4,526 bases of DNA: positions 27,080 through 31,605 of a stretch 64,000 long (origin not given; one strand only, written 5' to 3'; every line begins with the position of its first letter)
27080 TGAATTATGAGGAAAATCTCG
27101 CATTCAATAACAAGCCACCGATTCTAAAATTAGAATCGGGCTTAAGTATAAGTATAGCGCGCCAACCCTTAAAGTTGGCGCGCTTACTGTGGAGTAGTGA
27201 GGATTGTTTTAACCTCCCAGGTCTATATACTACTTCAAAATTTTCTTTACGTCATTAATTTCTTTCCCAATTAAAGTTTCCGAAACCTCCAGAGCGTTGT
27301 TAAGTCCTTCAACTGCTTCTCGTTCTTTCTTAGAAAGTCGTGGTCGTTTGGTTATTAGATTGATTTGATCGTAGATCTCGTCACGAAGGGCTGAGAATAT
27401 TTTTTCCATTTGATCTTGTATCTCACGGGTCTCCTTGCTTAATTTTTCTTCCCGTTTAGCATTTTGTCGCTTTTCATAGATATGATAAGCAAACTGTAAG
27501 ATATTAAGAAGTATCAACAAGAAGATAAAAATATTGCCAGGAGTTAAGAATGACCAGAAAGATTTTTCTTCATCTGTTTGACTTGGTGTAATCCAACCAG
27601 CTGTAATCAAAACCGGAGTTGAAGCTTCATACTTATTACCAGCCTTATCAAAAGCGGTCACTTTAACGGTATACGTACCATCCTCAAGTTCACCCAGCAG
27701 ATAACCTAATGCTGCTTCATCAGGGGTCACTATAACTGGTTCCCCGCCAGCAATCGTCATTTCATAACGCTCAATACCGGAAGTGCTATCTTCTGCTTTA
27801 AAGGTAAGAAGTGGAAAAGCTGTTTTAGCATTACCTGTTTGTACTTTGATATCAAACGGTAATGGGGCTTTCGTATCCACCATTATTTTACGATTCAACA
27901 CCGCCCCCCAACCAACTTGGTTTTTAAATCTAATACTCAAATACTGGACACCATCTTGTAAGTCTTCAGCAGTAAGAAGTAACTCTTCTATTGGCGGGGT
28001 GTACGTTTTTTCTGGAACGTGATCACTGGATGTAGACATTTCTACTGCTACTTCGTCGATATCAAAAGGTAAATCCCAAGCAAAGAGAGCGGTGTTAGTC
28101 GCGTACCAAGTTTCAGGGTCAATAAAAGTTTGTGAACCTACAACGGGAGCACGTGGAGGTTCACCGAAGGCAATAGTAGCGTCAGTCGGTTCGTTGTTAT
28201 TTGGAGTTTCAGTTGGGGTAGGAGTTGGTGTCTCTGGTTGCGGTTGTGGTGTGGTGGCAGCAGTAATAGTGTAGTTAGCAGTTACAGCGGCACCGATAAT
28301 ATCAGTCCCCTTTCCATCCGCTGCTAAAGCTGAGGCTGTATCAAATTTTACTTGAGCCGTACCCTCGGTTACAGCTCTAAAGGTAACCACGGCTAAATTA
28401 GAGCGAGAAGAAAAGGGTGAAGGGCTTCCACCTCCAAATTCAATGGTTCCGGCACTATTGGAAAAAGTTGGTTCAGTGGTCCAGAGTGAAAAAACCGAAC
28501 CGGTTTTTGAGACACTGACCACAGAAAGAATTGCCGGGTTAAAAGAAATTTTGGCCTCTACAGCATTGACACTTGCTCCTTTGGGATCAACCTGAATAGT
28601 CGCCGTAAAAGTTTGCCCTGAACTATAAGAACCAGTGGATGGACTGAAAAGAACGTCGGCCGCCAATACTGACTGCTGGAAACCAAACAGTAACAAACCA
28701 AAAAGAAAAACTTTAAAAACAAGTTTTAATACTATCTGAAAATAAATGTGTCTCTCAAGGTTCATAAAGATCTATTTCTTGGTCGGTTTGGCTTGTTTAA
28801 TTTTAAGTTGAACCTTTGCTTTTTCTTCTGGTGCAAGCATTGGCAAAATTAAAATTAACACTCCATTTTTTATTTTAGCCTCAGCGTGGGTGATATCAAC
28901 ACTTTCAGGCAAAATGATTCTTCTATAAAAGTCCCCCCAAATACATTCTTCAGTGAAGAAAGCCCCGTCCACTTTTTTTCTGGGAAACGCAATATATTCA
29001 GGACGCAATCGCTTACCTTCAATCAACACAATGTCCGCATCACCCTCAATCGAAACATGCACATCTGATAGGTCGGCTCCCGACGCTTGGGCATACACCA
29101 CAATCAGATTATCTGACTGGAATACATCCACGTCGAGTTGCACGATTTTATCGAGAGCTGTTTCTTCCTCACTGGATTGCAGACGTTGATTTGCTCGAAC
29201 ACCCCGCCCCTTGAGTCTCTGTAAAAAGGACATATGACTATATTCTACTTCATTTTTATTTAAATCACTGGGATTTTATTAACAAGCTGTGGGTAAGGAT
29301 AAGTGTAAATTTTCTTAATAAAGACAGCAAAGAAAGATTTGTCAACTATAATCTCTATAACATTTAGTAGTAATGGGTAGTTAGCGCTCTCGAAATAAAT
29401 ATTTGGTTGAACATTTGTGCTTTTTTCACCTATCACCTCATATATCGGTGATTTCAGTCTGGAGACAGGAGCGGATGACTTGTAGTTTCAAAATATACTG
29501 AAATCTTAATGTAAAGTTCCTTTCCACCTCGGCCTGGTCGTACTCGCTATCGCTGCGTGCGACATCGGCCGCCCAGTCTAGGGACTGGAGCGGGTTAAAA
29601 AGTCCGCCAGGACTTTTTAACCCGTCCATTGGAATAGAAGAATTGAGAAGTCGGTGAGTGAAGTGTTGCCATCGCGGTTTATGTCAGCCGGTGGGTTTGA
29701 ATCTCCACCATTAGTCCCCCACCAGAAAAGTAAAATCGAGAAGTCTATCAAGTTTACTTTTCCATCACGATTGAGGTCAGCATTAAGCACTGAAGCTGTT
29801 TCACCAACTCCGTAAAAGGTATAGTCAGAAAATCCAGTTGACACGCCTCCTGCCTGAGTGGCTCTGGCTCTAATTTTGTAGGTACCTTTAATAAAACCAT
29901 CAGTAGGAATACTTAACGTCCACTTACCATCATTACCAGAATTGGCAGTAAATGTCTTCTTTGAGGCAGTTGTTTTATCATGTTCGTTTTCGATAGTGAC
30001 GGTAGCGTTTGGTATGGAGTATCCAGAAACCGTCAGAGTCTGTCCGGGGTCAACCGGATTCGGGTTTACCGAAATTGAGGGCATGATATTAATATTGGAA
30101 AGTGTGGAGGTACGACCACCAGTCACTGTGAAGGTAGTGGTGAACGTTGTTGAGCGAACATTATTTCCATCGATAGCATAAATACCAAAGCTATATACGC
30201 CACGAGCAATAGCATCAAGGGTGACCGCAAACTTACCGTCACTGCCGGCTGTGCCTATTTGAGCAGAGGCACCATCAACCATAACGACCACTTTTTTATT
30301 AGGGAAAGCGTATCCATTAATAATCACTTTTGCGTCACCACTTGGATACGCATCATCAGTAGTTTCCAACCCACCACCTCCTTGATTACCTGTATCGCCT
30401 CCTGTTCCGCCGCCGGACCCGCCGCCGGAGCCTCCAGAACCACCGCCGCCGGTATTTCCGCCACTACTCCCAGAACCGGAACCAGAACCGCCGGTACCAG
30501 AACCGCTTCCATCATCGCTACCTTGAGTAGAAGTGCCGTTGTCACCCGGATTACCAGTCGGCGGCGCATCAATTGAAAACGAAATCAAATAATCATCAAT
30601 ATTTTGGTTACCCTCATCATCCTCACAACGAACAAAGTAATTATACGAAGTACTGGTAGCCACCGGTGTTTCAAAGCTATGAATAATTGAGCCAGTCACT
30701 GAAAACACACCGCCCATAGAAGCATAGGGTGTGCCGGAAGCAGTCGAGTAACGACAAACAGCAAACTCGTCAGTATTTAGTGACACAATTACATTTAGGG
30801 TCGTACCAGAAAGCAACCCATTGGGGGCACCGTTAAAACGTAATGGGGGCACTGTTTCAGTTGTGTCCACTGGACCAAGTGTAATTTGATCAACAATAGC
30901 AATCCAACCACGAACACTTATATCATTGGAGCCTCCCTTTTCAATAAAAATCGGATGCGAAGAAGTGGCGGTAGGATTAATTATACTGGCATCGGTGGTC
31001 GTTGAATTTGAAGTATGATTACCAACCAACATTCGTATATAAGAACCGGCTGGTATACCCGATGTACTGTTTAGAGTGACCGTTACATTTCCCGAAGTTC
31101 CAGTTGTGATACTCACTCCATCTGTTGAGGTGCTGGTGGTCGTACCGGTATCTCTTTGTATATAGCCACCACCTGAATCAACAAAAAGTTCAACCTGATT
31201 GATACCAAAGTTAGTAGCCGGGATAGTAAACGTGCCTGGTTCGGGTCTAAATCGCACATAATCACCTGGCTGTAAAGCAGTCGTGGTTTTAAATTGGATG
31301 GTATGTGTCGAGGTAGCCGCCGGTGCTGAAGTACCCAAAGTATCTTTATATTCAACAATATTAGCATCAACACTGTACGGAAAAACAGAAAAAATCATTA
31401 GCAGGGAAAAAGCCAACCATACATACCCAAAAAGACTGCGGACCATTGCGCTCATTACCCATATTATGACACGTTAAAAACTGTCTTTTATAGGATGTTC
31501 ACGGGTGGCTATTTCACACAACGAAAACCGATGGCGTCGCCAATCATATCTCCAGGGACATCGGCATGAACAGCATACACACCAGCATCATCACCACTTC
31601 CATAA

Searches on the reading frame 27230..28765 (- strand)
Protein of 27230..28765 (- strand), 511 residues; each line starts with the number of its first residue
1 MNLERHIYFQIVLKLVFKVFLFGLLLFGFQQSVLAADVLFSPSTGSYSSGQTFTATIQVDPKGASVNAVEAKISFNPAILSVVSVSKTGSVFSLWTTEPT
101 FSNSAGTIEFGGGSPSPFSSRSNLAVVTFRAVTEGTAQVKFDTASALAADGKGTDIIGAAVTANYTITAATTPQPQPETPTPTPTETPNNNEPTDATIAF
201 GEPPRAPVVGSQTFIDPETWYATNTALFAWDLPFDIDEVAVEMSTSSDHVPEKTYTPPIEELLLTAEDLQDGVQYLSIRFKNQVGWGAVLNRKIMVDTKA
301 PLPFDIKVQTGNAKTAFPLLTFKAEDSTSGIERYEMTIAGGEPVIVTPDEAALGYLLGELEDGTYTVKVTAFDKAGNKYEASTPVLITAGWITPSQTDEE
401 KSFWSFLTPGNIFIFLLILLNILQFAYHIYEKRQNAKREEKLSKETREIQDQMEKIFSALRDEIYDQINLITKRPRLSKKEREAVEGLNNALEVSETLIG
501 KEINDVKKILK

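Call 10: search_protein_families(library=pfam, proteins=[window:27230-28765:-], max_evalue=0.001)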
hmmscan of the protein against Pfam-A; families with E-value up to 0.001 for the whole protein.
window:27230-28765:- (511 aa): 3 families
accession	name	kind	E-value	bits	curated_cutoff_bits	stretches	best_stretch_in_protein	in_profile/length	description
PF00963.24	Cohesin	-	1.1e-06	29.4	24.1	1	48-167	11-137/139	Cohesin domain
PF19077.6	Big_13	-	8e-05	23.5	27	0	358-384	70-97/102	Bacterial Ig-like domain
PF14316.11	DUF4381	-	0.00063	20.5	27.2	0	404-489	14-93/145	Domain of unknown function (DUF4381)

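Call 47: search_protein_families(library=ncbifam, proteins=[window:27230-28765:-], max_evalue=0.1)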
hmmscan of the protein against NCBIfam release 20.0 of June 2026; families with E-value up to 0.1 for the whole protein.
window:27230-28765:- (511 aa): 4 families
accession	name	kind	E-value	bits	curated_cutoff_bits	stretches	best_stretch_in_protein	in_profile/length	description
NF045522.1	MXAN_2561_fam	equivalog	1.4e-05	24.8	150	1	360-387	228-256/304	MXAN_2561 family MXYO-CTERM-anchored protein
NF047446.1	barrel_OmpL47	domain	1.7e-05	25.2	40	1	321-383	8-63/68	OmpL47-type beta-barrel domain-containing protein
NF033510.3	Ca_tandemer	repeat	0.013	15.8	50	1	357-378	74-95/96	Ca2+-stabilized repeat-containing adhesin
NF041922.1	DLP_LeoA_gen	subfamily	0.022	13.8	325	1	419-490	453-523/532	LeoA/HP0731 family dynamin-like GTPase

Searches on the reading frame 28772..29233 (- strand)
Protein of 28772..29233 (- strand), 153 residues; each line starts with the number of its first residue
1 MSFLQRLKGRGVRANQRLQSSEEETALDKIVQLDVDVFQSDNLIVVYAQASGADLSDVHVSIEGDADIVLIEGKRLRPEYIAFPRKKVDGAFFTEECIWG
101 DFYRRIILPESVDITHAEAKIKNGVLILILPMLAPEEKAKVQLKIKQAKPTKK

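Call 10: search_protein_families(library=pfam, proteins=[window:28772-29233:-], max_evalue=0.001)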
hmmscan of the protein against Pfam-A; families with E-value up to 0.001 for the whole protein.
window:28772-29233:- (153 aa): 1 family
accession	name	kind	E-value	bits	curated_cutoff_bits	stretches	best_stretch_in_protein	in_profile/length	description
PF00011.27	HSP20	-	4.9e-10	39.9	20.8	1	39-141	4-96/102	Hsp20/alpha crystallin family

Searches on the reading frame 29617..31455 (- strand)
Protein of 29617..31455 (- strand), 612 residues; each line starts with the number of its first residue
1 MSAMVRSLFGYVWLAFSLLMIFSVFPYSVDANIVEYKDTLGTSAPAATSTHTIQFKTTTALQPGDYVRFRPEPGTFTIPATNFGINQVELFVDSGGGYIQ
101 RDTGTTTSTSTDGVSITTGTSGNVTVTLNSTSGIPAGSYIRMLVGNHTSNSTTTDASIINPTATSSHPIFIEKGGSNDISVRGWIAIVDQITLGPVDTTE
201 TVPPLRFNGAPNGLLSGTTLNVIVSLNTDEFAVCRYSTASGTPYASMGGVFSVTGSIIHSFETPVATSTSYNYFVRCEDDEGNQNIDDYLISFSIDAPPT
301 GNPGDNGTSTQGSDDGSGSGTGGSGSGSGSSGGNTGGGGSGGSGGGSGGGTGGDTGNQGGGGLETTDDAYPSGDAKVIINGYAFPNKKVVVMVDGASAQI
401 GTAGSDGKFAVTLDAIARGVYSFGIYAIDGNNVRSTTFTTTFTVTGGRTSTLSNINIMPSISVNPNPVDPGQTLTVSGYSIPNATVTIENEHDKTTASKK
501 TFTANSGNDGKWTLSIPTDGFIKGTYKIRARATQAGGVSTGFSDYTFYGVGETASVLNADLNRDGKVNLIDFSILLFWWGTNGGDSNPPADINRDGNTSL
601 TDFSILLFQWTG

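Call 3: search_protein_families(library=pfam, proteins=[window:29617-31455:-], max_evalue=0.1)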
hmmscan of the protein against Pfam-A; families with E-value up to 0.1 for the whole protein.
window:29617-31455:- (612 aa): 3 families
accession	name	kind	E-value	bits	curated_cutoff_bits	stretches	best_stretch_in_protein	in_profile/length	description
PF00404.24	Dockerin_1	-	1.4e-07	32.1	22.9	2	559-606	2-52/57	Dockerin type I domain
PF17936.7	Big_6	-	5.4e-05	23.8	27.6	1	377-441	15-80/83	Bacterial Ig domain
PF20251.4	Big_14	-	0.0056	17.1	27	0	482-543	17-80/104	Bacterial Ig-like domain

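Call 47: search_protein_families(library=ncbifam, proteins=[window:29617-31455:-], max_evalue=0.1)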
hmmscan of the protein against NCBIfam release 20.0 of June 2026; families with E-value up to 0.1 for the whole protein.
window:29617-31455:- (612 aa): 0 families
